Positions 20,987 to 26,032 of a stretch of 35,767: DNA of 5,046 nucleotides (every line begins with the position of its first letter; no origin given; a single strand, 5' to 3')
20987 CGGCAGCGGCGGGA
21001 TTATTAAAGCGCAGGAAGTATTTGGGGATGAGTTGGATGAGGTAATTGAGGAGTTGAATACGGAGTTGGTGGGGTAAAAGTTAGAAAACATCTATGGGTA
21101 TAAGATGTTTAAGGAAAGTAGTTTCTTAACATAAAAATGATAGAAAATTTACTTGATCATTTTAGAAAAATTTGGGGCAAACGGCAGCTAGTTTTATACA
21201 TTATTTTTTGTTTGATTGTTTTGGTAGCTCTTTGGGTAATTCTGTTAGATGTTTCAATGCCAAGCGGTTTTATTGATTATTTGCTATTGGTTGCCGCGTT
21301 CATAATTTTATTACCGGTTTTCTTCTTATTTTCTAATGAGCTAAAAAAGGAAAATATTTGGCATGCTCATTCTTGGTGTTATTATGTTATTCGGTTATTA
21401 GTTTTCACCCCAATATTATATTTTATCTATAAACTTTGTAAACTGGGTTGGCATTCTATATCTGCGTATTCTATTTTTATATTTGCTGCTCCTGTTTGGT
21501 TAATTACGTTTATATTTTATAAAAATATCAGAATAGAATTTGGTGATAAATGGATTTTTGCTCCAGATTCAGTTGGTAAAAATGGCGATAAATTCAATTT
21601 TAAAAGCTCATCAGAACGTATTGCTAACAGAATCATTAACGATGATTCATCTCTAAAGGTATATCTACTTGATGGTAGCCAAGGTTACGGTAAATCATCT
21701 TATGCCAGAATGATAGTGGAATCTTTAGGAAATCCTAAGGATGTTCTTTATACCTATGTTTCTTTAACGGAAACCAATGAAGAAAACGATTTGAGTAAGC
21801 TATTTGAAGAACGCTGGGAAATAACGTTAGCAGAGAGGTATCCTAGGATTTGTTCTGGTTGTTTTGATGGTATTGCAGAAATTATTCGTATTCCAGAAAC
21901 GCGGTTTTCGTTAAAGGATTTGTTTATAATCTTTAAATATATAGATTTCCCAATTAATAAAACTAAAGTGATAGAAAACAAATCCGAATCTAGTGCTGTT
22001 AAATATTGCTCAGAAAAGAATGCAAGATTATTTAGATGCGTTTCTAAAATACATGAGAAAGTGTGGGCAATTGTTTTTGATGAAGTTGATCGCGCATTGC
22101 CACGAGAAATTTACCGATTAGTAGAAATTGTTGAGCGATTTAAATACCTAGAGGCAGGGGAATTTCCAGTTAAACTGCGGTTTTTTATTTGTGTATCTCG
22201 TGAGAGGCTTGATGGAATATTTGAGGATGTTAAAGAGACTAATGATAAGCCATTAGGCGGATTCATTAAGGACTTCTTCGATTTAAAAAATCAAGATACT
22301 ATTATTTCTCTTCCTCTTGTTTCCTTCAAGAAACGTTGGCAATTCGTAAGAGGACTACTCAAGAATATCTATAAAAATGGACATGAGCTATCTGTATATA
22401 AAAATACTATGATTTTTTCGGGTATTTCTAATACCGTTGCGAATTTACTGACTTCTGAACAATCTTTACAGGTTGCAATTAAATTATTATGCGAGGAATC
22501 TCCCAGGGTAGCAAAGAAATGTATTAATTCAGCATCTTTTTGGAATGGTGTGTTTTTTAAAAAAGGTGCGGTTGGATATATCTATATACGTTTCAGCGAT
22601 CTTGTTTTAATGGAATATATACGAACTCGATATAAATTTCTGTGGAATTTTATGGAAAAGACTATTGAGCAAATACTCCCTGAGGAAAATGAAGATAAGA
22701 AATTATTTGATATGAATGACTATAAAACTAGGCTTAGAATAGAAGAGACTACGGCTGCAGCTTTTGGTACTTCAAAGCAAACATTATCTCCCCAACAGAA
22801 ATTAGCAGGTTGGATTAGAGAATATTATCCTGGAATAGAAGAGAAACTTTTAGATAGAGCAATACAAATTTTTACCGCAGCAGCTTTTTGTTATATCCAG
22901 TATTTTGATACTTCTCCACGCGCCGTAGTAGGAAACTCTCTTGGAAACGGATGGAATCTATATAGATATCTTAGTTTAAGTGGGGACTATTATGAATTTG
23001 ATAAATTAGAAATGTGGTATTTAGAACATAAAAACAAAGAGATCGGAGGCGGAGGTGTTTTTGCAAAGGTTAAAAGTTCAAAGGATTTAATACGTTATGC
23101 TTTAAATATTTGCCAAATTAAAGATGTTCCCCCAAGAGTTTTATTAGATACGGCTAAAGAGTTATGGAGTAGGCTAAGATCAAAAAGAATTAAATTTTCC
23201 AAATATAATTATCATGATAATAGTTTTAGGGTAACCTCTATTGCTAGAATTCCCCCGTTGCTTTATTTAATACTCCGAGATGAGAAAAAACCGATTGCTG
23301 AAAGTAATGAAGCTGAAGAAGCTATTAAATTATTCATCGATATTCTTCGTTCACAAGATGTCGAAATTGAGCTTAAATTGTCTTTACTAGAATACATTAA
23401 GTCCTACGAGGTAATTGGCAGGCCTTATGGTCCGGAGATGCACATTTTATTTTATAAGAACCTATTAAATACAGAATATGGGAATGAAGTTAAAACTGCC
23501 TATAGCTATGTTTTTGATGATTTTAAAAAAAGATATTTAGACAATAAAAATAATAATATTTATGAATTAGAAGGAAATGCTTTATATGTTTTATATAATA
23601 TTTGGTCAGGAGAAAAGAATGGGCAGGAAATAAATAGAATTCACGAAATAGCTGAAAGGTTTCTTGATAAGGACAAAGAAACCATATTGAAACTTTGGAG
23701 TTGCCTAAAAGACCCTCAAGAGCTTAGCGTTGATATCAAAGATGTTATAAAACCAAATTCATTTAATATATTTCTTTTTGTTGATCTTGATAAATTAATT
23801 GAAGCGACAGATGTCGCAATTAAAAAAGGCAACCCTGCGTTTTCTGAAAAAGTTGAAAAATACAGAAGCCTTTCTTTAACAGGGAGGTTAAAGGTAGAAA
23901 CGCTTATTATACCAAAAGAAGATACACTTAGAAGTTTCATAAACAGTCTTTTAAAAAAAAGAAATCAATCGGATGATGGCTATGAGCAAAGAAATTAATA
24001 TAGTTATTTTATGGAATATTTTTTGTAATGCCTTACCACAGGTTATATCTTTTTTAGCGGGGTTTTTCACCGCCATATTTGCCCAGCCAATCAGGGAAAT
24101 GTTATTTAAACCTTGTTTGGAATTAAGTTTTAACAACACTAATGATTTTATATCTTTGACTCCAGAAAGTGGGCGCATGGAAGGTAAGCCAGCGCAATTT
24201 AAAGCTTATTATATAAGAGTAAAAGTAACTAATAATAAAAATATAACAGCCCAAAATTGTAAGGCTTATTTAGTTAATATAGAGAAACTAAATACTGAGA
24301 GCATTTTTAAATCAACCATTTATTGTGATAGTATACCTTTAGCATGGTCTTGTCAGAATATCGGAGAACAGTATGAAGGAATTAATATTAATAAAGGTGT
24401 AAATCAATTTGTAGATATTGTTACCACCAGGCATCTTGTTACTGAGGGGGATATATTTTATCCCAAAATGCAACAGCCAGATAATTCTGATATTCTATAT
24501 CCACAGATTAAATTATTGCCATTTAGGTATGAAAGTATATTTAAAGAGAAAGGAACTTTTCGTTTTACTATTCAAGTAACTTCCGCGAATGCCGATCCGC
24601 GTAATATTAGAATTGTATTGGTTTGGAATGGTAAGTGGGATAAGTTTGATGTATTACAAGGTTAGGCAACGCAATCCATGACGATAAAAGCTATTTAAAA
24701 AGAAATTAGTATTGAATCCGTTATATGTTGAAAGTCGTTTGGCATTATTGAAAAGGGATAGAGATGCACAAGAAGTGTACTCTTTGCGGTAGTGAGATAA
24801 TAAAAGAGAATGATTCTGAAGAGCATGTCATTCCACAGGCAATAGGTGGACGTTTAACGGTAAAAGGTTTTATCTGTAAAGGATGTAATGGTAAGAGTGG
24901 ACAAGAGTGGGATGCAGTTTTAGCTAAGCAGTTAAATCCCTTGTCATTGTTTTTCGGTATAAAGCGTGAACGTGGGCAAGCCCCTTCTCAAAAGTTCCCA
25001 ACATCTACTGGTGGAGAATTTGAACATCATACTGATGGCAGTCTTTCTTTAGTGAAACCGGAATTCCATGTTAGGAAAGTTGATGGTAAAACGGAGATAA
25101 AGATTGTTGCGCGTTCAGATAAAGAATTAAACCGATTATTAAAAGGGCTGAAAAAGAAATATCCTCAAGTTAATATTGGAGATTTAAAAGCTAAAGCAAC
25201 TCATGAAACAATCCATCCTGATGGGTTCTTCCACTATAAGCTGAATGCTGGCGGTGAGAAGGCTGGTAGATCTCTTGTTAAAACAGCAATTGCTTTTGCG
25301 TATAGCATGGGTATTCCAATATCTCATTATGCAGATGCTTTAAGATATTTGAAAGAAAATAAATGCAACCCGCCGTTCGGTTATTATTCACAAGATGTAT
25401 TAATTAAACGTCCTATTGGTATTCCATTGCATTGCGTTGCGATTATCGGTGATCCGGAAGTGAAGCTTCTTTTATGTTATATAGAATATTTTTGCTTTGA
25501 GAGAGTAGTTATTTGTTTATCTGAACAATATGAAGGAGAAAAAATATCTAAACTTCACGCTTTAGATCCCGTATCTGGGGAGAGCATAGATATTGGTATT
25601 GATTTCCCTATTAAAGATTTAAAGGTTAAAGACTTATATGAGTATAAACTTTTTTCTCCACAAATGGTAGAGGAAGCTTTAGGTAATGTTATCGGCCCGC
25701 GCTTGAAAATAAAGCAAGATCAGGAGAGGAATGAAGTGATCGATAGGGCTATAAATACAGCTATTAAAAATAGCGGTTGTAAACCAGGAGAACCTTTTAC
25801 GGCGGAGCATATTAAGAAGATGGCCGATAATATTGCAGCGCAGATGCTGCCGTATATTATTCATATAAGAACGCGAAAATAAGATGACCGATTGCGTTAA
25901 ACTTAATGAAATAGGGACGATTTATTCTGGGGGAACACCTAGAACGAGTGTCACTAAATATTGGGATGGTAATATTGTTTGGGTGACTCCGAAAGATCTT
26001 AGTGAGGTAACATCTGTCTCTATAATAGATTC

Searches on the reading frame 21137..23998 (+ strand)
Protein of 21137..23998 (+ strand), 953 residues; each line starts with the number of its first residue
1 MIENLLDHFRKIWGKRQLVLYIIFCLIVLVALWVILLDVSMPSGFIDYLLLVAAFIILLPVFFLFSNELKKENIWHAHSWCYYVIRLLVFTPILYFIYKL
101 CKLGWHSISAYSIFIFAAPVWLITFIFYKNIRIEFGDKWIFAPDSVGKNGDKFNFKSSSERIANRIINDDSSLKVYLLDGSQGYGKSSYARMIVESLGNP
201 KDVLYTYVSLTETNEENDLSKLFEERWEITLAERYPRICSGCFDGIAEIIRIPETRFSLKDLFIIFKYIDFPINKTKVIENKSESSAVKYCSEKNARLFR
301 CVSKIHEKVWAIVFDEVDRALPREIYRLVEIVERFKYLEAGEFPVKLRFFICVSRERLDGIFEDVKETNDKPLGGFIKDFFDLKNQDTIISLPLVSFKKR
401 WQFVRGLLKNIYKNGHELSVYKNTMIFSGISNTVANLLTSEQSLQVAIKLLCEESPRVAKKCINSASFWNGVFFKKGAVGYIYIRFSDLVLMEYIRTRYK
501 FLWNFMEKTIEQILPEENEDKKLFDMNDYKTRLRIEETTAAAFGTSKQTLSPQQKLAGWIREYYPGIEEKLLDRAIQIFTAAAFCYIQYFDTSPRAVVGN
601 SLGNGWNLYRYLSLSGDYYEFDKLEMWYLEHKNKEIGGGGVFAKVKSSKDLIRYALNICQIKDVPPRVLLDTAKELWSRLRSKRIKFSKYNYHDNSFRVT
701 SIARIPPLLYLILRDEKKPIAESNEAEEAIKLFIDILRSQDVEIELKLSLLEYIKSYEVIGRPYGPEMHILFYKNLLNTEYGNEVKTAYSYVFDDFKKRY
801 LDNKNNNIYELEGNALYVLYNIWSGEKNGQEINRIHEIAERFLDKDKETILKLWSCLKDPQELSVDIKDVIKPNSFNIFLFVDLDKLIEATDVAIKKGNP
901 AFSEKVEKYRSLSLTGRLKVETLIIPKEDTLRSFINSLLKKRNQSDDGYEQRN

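Call 5: search_protein_families(library=pfam, proteins=[window:21137-23998:+], max_evalue=0.1)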
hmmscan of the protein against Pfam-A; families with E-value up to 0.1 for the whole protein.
window:21137-23998:+ (953 aa): 4 families
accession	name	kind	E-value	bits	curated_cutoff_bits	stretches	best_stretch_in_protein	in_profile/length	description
PF07693.20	KAP_NTPase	-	0.0044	16.8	20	1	157-338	3-181/293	KAP family P-loop domain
PF24883.2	NPHP3_N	-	0.028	15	24.8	1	167-249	16-97/164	Nephrocystin 3, N-terminal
PF00004.35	AAA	-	0.054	14.4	21.2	0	177-223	2-50/131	ATPase family associated with various cellular activities (AAA)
PF13173.12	AAA_14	-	0.068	13.6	27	0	174-226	3-57/129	AAA domain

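Call 10: search_protein_families(library=padloc, proteins=[window:21137-23998:+], max_evalue=0.1)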
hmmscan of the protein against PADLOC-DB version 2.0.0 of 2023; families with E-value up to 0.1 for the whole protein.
window:21137-23998:+ (953 aa): 1 family
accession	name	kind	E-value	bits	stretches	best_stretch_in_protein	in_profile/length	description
PDLC02361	PifA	-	0.018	11.6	0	149-202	15-69/720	PifA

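Call 11: search_protein_families(library=ncbifam, proteins=[window:21137-23998:+], max_evalue=0.1)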
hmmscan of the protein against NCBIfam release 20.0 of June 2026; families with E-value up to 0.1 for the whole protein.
window:21137-23998:+ (953 aa): 0 families

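Call 81: search_protein_families(library=phrogs, proteins=[window:21137-23998:+], max_evalue=0.01)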
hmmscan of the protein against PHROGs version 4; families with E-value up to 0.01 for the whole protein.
window:21137-23998:+ (953 aa): 0 families

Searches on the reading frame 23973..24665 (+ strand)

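Call 5: search_protein_families(library=pfam, proteins=[window:23973-24665:+], max_evalue=0.1)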
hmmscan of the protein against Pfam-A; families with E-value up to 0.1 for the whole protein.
window:23973-24665:+ (230 aa): 0 families

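Call 10: search_protein_families(library=padloc, proteins=[window:23973-24665:+], max_evalue=0.1)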
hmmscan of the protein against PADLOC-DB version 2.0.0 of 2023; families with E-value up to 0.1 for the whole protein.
window:23973-24665:+ (230 aa): 0 families

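Call 11: search_protein_families(library=ncbifam, proteins=[window:23973-24665:+], max_evalue=0.1)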
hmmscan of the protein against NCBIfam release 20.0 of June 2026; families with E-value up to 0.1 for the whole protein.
window:23973-24665:+ (230 aa): 2 families
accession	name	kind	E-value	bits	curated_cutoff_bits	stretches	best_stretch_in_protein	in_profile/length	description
NF010306.0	PRK13743.1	equivalog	0.0038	17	144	1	8-47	75-116/140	F-type conjugal transfer protein TrbF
NF051902.1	GH35_fam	subfamily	0.068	11.8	500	0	181-222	53-95/510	GH35 family beta-galactosidase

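Call 81: search_protein_families(library=phrogs, proteins=[window:23973-24665:+], max_evalue=0.01)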
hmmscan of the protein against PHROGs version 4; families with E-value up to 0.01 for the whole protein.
window:23973-24665:+ (230 aa): 0 families

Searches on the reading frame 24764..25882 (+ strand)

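Call 5: search_protein_families(library=pfam, proteins=[window:24764-25882:+], max_evalue=0.1)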
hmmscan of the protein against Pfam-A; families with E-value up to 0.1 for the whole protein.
window:24764-25882:+ (372 aa): 4 families
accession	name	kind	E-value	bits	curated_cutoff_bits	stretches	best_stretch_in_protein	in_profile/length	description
PF14279.12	HNH_5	-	4.8e-13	49.3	27.5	1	5-57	1-55/56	HNH endonuclease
PF01844.29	HNH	-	0.039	14.5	21.4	0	5-46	1-45/47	HNH endonuclease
PF11329.14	DUF3131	-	0.054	12.9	20.3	1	169-209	296-336/367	Protein of unknown function (DUF3131)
PF16494.10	Na_Ca_ex_C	-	0.058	14.3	25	0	86-150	36-101/137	C-terminal extension of sodium/calcium exchanger domain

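Call 10: search_protein_families(library=padloc, proteins=[window:24764-25882:+], max_evalue=0.1)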
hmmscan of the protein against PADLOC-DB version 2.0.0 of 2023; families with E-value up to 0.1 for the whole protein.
window:24764-25882:+ (372 aa): 1 family
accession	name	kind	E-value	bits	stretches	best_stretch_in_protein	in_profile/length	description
PDLC00337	PtuB1|PtuB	-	0.035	12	1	2-60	56-118/216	Unknown function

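Call 11: search_protein_families(library=ncbifam, proteins=[window:24764-25882:+], max_evalue=0.1)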
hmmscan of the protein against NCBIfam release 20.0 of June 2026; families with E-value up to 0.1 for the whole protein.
window:24764-25882:+ (372 aa): 1 family
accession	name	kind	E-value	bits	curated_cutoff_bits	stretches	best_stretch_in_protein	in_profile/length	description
TIGR00845.1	caca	equivalog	0.04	11.7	679.85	1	105-150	299-342/921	sodium/calcium exchanger 1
